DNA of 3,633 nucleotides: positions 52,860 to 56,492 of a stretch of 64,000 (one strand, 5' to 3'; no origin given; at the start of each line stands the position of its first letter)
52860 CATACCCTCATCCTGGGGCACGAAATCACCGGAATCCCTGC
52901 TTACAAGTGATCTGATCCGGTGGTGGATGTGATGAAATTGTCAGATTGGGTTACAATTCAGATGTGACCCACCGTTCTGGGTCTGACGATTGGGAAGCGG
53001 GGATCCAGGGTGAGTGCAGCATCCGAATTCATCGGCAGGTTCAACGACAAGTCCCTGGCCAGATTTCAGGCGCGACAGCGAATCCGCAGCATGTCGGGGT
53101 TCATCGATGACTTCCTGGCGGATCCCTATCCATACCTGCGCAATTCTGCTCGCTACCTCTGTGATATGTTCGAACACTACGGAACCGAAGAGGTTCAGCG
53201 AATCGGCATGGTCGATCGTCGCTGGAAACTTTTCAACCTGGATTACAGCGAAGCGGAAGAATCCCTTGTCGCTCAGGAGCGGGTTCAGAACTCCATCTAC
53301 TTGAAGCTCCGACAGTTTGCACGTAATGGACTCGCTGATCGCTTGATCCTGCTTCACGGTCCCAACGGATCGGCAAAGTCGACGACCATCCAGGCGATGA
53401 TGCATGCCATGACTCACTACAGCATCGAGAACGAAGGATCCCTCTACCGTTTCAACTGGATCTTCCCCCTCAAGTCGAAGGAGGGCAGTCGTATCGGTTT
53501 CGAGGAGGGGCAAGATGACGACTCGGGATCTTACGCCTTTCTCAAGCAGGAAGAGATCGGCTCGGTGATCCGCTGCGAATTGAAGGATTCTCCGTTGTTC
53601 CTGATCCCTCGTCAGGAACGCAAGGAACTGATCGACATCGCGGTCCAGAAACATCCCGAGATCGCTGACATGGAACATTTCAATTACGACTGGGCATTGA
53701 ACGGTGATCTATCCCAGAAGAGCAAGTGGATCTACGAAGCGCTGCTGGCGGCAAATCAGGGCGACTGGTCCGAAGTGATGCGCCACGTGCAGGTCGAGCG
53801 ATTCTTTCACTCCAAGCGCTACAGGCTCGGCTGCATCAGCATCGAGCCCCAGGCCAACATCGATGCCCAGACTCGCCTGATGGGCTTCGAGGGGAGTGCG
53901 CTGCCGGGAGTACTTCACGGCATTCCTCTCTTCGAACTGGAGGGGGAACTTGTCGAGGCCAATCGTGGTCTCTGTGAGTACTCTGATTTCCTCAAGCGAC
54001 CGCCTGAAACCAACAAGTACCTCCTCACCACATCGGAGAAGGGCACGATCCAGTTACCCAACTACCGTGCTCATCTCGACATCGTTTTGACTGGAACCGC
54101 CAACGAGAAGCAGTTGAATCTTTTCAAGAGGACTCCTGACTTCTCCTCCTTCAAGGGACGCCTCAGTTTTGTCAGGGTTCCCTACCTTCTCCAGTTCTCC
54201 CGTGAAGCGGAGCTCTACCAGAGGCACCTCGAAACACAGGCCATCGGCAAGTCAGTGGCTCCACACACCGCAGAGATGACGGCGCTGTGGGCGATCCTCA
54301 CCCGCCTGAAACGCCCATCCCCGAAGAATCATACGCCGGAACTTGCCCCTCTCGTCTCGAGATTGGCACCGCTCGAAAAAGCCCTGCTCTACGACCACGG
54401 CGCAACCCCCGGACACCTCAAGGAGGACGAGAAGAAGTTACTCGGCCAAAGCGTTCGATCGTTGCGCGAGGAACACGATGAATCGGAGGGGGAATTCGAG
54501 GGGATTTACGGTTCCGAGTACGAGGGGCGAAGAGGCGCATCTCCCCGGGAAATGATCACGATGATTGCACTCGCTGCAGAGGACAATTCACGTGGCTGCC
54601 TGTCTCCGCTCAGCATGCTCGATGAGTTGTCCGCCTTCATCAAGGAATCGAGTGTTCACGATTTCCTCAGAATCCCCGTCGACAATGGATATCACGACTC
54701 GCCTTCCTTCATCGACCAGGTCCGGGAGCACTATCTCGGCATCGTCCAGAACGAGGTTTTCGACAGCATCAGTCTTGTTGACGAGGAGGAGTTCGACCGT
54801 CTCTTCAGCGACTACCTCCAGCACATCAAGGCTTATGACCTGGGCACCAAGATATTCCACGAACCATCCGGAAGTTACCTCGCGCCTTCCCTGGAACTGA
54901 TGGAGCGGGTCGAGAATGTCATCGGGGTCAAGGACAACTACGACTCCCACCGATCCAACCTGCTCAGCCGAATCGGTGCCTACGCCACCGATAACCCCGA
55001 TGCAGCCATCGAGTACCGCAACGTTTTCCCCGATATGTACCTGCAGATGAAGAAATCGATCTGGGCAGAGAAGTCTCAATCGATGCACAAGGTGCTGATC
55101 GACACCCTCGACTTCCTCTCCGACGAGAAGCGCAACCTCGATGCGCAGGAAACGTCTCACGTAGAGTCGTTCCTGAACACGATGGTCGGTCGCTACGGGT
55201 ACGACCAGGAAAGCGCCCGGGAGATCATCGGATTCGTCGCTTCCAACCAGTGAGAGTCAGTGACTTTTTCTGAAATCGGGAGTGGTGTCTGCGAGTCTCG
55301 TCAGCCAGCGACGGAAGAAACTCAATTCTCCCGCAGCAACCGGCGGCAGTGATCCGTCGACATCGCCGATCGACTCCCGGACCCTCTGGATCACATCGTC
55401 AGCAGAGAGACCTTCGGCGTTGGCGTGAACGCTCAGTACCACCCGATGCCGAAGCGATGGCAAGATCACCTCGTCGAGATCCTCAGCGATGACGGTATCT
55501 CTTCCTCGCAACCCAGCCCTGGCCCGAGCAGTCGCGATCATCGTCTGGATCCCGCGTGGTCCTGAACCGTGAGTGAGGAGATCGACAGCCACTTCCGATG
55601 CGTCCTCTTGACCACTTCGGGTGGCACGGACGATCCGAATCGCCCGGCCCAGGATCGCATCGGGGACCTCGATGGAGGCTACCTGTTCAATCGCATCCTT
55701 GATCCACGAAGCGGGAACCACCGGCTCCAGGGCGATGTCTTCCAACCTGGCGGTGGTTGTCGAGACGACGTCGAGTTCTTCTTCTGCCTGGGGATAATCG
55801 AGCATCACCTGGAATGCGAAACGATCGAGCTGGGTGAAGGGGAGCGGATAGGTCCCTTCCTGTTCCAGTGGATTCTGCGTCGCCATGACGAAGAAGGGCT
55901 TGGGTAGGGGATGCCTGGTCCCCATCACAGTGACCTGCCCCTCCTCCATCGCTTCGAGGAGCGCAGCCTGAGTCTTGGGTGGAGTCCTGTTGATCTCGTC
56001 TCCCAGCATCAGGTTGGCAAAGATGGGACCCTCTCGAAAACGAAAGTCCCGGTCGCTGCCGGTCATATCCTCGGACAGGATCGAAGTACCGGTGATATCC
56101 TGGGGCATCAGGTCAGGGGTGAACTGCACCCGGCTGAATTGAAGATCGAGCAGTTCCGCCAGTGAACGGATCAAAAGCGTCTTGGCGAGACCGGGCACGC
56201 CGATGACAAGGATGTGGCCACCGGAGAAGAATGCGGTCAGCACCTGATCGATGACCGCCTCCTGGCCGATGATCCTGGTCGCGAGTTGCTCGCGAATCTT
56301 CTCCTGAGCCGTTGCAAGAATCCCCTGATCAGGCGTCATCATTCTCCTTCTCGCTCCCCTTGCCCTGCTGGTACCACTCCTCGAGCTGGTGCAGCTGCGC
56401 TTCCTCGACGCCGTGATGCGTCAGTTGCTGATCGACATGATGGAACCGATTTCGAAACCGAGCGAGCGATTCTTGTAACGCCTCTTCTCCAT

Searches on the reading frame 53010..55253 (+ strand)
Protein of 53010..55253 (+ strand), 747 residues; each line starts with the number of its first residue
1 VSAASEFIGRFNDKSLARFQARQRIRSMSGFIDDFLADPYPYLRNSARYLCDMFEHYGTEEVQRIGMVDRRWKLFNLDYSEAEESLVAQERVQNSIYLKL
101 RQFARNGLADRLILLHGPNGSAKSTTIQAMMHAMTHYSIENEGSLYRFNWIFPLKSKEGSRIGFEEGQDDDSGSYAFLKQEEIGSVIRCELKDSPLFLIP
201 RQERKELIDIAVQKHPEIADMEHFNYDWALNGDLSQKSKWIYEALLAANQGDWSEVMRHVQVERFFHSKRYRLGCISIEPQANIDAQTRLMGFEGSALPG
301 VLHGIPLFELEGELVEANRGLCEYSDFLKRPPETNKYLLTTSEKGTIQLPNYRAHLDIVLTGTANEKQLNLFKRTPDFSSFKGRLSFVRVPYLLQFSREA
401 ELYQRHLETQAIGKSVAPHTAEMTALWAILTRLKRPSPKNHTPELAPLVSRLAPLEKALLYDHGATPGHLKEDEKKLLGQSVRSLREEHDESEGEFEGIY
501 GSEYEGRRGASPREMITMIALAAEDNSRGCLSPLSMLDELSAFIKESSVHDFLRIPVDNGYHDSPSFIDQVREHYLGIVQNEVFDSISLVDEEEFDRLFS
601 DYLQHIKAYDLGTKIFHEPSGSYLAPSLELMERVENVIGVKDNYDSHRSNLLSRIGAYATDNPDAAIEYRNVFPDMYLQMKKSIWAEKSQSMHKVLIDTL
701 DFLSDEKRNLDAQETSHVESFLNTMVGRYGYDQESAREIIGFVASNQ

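Call 6: search_protein_families(library=pfam, proteins=[window:53010-55253:+], max_evalue=0.001)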
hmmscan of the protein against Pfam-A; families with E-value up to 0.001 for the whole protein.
window:53010-55253:+ (747 aa): 2 families
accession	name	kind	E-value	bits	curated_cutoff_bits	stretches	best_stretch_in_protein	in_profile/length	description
PF06798.17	PrkA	-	3.1e-39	135.6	25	1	455-741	1-254/255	PrkA serine protein kinase C-terminal domain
PF08298.17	AAA_PrkA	-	4.9e-20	72.3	25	1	229-437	149-355/358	PrkA AAA domain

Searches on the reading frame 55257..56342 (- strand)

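Call 85: search_protein_families(library=pfam, proteins=[window:55257-56342:-], max_evalue=0.0001)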
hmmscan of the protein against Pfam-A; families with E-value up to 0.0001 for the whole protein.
window:55257-56342:- (361 aa): 4 families
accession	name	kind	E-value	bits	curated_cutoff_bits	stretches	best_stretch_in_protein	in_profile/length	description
PF07726.17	AAA_3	-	5.8e-60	201.4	27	1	43-176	1-130/131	ATPase family associated with various cellular activities (AAA)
PF17863.7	AAA_lid_2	-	2.9e-15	56.2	22.7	1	256-320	9-73/74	AAA lid domain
PF07728.20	AAA_5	-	3.9e-12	46.8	22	1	43-163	1-128/139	AAA domain (dynein-related subfamily)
PF20030.5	bpMoxR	-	1.3e-07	31.4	27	1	16-188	6-173/205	MoxR domain in the MoxR-vWA-beta-propeller ternary systems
